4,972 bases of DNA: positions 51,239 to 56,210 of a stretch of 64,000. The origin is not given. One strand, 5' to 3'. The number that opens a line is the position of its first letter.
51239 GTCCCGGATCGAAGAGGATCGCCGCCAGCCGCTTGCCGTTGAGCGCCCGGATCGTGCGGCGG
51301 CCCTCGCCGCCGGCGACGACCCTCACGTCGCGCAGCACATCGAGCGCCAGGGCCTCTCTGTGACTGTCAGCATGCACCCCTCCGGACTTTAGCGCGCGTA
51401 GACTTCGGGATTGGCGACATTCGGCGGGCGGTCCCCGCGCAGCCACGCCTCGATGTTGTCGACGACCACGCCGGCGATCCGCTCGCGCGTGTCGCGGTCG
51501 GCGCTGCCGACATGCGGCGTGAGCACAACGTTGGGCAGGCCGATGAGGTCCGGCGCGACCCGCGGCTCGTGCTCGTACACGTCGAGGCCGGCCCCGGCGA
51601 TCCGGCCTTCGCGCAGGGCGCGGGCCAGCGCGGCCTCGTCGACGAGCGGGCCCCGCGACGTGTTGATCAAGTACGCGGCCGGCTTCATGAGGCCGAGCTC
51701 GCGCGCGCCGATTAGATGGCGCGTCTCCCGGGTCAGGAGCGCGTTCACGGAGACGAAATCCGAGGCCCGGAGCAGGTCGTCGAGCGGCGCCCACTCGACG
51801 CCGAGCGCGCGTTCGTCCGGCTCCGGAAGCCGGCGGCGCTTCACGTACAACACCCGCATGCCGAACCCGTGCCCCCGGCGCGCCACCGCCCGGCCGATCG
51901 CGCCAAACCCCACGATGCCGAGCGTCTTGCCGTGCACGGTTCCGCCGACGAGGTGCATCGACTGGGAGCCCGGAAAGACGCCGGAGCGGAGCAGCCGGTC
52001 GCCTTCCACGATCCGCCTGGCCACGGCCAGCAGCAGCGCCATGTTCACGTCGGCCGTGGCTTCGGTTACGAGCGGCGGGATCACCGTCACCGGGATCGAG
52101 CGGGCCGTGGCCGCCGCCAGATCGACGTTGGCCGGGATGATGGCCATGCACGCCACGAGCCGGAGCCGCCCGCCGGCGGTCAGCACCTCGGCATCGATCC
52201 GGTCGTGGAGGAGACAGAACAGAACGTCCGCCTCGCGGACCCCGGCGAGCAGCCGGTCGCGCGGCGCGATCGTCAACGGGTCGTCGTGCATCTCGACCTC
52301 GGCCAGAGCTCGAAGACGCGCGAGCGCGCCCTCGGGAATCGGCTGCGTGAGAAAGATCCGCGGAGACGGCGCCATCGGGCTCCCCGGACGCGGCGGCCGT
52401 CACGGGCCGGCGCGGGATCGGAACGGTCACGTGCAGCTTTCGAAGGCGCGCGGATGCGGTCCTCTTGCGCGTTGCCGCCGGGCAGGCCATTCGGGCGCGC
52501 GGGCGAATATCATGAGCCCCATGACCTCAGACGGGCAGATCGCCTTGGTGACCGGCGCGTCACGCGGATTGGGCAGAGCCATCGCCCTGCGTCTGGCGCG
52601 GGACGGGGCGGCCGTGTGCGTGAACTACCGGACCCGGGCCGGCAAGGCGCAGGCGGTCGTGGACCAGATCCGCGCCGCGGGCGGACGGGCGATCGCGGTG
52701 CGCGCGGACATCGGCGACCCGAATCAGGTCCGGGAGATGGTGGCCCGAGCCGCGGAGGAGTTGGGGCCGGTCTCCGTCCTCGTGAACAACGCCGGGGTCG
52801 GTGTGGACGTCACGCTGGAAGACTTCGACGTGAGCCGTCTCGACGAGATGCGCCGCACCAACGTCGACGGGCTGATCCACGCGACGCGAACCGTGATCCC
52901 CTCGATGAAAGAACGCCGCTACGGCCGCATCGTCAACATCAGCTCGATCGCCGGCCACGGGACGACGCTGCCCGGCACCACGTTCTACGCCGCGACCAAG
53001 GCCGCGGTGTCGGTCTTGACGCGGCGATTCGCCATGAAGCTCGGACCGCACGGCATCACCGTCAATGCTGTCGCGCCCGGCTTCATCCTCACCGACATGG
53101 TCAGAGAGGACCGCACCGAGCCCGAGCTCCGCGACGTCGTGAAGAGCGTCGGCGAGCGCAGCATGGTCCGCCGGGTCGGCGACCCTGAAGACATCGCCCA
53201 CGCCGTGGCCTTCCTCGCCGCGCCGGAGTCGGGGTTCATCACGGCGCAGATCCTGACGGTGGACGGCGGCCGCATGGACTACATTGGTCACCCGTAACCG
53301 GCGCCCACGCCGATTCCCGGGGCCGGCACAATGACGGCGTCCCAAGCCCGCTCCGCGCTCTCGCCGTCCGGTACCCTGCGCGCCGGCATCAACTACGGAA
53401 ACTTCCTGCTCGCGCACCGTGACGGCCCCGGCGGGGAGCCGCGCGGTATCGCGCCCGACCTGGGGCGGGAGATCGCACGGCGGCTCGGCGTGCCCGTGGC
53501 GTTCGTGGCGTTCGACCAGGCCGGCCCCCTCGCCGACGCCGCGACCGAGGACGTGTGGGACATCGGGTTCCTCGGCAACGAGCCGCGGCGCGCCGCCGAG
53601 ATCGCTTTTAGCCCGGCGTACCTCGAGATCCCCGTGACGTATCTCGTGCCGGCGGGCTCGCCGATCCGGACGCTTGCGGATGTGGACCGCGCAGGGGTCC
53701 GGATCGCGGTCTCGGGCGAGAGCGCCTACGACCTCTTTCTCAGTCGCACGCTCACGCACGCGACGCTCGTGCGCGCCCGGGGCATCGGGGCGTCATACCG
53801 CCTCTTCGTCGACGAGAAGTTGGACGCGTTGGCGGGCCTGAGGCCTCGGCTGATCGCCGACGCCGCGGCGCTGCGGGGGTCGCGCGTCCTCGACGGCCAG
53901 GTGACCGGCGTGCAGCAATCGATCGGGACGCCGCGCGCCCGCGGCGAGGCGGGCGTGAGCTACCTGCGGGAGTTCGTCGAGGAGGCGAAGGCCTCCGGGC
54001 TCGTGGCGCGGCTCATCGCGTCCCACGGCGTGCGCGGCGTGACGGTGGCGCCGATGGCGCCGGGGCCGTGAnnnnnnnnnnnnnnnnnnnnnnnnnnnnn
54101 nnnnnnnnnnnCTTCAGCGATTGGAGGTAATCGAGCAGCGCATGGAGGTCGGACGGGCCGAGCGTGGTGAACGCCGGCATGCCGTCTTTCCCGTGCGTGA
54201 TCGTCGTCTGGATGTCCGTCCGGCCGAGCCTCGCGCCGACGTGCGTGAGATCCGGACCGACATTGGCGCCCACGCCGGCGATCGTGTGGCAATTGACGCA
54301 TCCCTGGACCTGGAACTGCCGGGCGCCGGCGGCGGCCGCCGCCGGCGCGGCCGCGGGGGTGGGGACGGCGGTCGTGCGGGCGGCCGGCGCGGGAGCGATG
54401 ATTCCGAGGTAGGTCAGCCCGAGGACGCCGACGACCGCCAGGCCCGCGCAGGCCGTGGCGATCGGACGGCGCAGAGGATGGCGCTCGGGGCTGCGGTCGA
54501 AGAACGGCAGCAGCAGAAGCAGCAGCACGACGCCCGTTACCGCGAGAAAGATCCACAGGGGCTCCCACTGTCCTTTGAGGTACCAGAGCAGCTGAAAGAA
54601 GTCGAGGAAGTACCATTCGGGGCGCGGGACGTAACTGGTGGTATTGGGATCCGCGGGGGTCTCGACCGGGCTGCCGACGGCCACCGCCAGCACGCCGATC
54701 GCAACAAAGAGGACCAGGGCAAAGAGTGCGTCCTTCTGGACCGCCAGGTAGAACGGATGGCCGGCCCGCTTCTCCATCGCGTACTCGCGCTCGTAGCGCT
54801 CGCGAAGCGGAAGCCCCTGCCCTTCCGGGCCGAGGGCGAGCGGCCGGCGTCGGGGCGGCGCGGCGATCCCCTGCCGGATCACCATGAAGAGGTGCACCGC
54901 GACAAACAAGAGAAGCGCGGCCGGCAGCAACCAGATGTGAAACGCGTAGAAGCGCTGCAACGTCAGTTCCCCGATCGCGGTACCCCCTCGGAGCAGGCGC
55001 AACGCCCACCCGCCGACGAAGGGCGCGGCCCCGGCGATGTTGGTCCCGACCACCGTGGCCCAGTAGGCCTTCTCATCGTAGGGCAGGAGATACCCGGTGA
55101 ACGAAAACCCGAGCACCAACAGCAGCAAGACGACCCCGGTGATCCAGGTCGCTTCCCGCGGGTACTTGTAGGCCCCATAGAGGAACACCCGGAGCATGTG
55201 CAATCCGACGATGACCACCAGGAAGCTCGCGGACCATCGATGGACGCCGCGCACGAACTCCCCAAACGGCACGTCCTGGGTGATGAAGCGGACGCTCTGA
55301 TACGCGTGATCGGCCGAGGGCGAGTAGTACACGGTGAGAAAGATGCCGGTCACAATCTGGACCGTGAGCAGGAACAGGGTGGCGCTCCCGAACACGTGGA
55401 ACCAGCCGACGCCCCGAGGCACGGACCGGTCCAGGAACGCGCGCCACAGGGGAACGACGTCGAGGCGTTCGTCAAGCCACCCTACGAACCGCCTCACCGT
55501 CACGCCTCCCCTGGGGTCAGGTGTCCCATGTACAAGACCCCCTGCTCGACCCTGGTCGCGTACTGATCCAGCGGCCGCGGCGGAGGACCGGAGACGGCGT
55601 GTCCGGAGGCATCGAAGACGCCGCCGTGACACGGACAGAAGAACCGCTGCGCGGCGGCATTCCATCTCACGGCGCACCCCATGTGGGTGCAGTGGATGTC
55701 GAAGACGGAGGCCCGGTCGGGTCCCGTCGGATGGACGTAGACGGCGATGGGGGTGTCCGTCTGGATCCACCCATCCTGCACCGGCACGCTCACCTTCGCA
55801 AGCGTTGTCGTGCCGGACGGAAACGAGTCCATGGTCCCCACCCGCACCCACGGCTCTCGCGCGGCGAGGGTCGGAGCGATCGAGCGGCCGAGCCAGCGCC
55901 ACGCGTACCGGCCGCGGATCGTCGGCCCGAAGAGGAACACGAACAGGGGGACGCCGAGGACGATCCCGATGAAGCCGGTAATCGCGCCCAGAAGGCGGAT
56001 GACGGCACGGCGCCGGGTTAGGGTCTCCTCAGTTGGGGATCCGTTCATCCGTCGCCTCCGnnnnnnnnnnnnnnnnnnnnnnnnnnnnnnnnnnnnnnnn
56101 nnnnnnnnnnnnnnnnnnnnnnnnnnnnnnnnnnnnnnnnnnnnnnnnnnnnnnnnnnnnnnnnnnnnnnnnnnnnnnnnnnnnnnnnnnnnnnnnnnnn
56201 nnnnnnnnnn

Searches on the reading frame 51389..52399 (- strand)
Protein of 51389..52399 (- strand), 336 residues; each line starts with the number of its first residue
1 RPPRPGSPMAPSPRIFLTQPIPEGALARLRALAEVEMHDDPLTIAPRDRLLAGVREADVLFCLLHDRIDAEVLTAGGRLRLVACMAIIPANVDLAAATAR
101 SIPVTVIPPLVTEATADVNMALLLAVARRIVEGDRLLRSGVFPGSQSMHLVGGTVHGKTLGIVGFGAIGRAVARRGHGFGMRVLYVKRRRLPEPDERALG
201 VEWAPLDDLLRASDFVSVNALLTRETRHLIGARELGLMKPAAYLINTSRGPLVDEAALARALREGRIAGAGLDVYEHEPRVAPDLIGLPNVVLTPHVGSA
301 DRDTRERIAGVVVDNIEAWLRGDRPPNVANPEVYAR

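Call 46: search_protein_families(library=pfam, proteins=[window:51389-52399:-], max_evalue=0.0001)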
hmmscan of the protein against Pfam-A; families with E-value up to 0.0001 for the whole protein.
window:51389-52399:- (336 aa): 2 families
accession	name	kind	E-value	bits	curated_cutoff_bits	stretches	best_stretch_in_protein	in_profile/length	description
PF02826.25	2-Hacid_dh_C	-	2.3e-61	206.7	25.1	1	120-298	1-178/178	D-isomer specific 2-hydroxyacid dehydrogenase, NAD binding domain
PF00389.36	2-Hacid_dh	-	7.5e-22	77.9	24.6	1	15-330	1-134/134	D-isomer specific 2-hydroxyacid dehydrogenase, catalytic domain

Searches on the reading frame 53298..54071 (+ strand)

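Call 46: search_protein_families(library=pfam, proteins=[window:53298-54071:+], max_evalue=0.0001)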
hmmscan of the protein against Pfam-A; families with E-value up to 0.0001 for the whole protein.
window:53298-54071:+ (257 aa): 1 family
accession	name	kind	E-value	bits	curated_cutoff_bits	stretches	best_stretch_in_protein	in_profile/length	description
PF00497.25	SBP_bac_3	-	1.5e-09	38.2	26.4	1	44-240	17-126/132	Bacterial extracellular solute-binding proteins, family 3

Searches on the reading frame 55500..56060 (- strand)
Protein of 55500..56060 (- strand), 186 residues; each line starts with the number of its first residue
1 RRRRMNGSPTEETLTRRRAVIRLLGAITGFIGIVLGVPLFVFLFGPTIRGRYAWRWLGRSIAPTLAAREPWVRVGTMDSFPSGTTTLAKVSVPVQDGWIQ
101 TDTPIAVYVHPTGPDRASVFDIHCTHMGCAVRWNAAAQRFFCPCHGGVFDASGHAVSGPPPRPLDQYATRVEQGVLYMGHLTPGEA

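Call 46: search_protein_families(library=pfam, proteins=[window:55500-56060:-], max_evalue=0.0001)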
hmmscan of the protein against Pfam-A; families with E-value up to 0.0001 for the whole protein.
window:55500-56060:- (186 aa): 1 family
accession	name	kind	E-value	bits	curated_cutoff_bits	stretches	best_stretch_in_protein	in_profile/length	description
PF00355.32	Rieske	-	1.5e-09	38.1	20.3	1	102-167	23-87/88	Rieske [2Fe-2S] domain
